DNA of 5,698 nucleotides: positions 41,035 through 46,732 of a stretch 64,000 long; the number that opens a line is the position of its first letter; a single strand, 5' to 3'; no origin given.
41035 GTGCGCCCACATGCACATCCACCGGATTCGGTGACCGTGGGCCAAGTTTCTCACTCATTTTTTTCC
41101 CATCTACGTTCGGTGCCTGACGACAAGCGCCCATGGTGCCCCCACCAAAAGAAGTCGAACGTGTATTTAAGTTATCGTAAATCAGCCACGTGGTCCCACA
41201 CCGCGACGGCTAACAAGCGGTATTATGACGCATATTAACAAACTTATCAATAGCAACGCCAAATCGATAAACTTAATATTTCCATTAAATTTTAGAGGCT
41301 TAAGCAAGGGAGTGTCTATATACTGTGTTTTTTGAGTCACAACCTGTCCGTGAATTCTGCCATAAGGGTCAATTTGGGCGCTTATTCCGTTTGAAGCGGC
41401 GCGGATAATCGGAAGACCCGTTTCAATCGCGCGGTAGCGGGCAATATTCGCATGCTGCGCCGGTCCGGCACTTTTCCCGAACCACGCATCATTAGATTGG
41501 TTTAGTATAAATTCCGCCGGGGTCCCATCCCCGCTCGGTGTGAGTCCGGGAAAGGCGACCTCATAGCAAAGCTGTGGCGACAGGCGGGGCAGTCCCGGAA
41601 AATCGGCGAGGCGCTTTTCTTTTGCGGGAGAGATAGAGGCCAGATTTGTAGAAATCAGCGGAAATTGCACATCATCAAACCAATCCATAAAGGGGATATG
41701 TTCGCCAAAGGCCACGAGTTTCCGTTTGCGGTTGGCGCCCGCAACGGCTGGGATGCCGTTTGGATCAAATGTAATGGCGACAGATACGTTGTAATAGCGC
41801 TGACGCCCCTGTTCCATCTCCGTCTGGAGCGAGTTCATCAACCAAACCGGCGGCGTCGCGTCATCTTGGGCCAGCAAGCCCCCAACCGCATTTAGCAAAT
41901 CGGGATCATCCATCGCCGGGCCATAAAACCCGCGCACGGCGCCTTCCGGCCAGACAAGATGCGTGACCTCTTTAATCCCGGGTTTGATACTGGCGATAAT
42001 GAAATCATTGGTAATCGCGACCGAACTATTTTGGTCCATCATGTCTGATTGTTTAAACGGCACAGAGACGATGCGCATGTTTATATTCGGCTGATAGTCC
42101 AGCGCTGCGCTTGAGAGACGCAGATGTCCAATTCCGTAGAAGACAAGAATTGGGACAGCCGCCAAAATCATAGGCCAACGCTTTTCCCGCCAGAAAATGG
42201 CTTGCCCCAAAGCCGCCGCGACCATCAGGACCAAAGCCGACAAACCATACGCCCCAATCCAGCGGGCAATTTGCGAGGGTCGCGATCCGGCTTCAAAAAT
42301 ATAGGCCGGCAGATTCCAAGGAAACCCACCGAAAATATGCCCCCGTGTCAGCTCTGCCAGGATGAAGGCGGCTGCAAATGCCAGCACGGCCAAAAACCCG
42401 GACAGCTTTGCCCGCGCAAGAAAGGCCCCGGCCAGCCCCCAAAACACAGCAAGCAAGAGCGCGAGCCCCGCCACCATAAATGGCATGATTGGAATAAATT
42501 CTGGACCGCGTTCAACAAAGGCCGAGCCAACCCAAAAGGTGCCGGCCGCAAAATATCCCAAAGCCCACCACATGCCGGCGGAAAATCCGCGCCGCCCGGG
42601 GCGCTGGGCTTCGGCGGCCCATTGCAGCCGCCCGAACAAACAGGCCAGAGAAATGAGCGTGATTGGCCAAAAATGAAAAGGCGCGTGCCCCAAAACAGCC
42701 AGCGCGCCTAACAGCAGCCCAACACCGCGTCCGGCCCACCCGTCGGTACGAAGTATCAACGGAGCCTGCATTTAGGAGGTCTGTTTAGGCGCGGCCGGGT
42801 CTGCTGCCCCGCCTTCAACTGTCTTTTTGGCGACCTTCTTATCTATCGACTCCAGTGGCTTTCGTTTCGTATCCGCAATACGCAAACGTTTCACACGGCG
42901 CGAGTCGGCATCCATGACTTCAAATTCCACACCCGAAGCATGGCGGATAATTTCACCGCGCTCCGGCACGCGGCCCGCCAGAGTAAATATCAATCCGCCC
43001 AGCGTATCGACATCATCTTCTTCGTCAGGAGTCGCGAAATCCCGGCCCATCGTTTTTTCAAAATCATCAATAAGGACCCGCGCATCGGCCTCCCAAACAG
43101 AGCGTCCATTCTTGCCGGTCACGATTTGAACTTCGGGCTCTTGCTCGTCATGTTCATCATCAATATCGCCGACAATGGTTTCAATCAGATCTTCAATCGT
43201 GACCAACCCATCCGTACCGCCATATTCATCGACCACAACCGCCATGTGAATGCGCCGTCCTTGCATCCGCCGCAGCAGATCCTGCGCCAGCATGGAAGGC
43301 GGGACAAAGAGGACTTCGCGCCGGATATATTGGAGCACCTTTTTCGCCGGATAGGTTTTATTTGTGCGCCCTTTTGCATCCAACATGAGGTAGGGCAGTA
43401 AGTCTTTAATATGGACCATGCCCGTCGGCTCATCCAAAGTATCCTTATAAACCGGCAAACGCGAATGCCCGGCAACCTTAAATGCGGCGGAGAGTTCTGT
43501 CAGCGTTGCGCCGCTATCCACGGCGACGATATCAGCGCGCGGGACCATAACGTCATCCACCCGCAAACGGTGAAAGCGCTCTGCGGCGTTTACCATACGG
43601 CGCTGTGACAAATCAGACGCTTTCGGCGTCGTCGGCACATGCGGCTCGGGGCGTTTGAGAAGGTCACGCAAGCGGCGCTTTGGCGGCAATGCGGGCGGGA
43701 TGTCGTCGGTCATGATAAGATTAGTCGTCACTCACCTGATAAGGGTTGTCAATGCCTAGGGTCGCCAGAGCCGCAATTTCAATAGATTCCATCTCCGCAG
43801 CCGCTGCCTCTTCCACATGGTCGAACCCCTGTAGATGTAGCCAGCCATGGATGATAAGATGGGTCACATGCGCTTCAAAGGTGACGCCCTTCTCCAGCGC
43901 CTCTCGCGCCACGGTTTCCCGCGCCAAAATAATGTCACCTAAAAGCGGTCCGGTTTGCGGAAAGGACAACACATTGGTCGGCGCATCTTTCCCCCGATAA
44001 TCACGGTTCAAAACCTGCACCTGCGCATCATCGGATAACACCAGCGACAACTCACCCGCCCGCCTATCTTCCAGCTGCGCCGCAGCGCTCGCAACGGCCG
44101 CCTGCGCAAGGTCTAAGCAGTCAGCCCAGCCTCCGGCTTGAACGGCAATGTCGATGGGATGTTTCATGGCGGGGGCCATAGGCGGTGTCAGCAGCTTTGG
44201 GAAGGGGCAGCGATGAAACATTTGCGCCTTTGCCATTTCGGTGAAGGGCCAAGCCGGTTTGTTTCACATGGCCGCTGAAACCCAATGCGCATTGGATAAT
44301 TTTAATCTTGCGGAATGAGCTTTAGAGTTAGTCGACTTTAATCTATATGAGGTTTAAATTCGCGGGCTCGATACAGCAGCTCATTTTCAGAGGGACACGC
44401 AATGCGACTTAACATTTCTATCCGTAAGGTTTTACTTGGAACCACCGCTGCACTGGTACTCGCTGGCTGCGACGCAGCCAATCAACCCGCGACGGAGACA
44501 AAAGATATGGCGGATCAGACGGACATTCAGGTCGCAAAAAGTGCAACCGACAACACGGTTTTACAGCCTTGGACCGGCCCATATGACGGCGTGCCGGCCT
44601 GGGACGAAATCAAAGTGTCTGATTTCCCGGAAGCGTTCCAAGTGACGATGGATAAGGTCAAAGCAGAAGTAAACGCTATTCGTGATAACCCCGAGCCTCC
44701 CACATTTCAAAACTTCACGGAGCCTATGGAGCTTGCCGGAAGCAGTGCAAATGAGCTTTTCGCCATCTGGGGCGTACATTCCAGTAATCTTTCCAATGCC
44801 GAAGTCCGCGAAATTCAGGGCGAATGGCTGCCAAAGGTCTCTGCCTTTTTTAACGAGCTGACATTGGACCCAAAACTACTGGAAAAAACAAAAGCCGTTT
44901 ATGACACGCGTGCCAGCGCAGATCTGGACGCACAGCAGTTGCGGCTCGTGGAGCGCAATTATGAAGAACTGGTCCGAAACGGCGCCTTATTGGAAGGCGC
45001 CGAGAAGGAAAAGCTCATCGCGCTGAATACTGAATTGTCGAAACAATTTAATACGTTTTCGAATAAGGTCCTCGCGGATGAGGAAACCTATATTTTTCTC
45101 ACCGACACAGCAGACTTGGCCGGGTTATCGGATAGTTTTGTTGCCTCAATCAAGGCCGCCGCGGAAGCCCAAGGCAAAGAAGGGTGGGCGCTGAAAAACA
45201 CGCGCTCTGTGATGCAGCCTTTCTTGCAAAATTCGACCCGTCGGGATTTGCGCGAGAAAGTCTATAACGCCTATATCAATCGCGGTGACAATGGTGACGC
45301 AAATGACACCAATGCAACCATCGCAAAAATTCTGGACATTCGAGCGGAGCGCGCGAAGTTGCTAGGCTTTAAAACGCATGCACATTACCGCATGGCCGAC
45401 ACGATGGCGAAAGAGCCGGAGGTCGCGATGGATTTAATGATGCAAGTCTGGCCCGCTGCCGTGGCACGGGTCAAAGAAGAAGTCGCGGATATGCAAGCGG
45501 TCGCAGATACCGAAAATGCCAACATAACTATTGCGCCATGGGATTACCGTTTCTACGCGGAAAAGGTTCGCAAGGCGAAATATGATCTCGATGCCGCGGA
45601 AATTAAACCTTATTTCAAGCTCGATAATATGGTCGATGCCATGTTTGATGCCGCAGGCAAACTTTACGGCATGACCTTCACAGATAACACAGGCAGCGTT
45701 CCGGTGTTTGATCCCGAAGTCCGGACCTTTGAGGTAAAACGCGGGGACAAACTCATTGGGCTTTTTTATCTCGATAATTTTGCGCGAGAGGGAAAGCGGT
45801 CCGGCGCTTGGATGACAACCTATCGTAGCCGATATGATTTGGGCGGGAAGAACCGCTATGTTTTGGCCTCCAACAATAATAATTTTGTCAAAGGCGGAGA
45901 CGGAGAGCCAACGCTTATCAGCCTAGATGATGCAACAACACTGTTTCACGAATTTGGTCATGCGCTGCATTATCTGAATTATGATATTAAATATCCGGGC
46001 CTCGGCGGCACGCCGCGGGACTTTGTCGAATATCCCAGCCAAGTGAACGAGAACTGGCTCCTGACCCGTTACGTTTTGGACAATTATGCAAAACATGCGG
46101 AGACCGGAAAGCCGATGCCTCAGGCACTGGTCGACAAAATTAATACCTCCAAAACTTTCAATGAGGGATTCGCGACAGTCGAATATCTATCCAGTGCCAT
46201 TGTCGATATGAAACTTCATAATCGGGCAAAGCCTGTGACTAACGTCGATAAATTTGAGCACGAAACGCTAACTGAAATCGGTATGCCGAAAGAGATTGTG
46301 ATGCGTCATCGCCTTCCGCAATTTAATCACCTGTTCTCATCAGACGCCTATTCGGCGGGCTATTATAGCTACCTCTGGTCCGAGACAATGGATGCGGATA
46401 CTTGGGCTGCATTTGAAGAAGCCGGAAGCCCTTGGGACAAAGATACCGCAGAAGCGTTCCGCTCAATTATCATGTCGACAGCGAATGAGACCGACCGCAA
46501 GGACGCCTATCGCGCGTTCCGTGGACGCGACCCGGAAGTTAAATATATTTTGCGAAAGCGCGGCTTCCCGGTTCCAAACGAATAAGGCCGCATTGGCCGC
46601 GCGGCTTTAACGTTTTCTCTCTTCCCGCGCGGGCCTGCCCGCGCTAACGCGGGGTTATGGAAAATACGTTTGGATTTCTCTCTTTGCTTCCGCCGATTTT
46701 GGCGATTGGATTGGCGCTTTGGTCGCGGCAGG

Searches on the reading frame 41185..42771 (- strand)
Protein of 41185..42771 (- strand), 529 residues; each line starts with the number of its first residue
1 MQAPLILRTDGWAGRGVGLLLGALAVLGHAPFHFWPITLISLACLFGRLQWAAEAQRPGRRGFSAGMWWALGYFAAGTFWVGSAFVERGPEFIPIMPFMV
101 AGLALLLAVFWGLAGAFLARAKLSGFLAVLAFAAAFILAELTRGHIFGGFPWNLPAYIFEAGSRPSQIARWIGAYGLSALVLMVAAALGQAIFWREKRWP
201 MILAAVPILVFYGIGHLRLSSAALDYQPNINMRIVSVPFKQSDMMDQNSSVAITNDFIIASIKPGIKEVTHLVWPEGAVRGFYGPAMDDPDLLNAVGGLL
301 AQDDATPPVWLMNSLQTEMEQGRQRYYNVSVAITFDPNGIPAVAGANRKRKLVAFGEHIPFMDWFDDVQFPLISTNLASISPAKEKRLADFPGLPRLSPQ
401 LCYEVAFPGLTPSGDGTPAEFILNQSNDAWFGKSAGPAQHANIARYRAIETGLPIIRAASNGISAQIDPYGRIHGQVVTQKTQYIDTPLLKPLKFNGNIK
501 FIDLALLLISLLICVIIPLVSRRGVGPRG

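Call 59: search_protein_families(library=pfam, proteins=[window:41185-42771:-], max_evalue=0.001)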
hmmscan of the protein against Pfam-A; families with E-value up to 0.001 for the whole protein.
window:41185-42771:- (529 aa): 2 families
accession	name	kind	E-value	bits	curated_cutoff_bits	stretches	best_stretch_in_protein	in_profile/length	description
PF20154.4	LNT_N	-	6.1e-28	98.4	27.1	1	22-187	2-159/159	Apolipoprotein N-acyltransferase N-terminal domain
PF00795.27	CN_hydrolase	-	1.4e-15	57.8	23.2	1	325-482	90-238/256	Carbon-nitrogen hydrolase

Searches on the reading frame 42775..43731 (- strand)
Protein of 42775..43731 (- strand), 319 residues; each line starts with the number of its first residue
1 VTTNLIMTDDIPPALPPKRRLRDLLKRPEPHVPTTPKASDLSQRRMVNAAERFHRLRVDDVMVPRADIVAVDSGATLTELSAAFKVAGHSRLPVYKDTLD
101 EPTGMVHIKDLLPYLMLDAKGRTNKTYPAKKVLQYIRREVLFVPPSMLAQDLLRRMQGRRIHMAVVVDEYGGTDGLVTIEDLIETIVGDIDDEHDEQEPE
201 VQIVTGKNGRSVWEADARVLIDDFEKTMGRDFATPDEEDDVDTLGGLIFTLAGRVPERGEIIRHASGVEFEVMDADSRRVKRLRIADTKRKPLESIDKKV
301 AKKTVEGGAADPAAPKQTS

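Call 59: search_protein_families(library=pfam, proteins=[window:42775-43731:-], max_evalue=0.001)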
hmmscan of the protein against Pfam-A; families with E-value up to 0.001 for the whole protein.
window:42775-43731:- (319 aa): 2 families
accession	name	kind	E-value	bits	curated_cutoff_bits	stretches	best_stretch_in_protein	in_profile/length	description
PF00571.33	CBS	-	3.4e-17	62.9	24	2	135-187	4-56/57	CBS domain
PF03471.22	CorC_HlyC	-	4e-17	62.4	27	1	209-286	4-78/81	Transporter associated domain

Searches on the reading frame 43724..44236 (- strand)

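Call 59: search_protein_families(library=pfam, proteins=[window:43724-44236:-], max_evalue=0.001)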
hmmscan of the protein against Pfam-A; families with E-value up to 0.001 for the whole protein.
window:43724-44236:- (171 aa): 1 family
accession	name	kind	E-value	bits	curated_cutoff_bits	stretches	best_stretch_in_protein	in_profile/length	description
PF02130.23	YbeY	-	1.6e-29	102.8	25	1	43-158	10-127/129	Endoribonuclease YbeY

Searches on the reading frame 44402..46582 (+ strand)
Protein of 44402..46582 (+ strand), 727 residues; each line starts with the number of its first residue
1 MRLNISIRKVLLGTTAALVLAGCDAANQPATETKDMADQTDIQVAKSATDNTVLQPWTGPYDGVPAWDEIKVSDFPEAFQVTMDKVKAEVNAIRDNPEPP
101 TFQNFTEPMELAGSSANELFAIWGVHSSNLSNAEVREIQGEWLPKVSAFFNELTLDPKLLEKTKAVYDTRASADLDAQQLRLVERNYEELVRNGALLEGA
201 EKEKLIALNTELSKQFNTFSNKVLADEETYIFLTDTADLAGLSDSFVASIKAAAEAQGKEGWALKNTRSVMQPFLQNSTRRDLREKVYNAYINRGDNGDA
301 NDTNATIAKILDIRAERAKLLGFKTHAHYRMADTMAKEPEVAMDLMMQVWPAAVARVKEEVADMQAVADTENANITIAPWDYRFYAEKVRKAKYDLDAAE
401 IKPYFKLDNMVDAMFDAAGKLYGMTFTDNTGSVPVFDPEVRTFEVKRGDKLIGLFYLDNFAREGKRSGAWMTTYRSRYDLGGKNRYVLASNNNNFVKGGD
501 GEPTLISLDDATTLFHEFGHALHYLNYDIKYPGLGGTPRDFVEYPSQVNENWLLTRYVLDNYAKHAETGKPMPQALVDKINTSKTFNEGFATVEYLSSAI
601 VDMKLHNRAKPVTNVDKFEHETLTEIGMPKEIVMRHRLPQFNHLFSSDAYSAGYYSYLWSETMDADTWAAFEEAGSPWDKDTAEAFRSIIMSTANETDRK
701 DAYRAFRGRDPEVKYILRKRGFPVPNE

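Call 59: search_protein_families(library=pfam, proteins=[window:44402-46582:+], max_evalue=0.001)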
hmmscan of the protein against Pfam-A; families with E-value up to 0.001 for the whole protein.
window:44402-46582:+ (727 aa): 2 families
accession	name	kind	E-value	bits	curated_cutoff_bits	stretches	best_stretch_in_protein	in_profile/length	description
PF01432.26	Peptidase_M3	-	6.8e-103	345.9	27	1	275-721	2-456/457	Peptidase family M3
PF19310.4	TOP_N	-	0.00016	21.9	27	1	83-202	5-123/123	Neurolysin/Thimet oligopeptidase, N-terminal domain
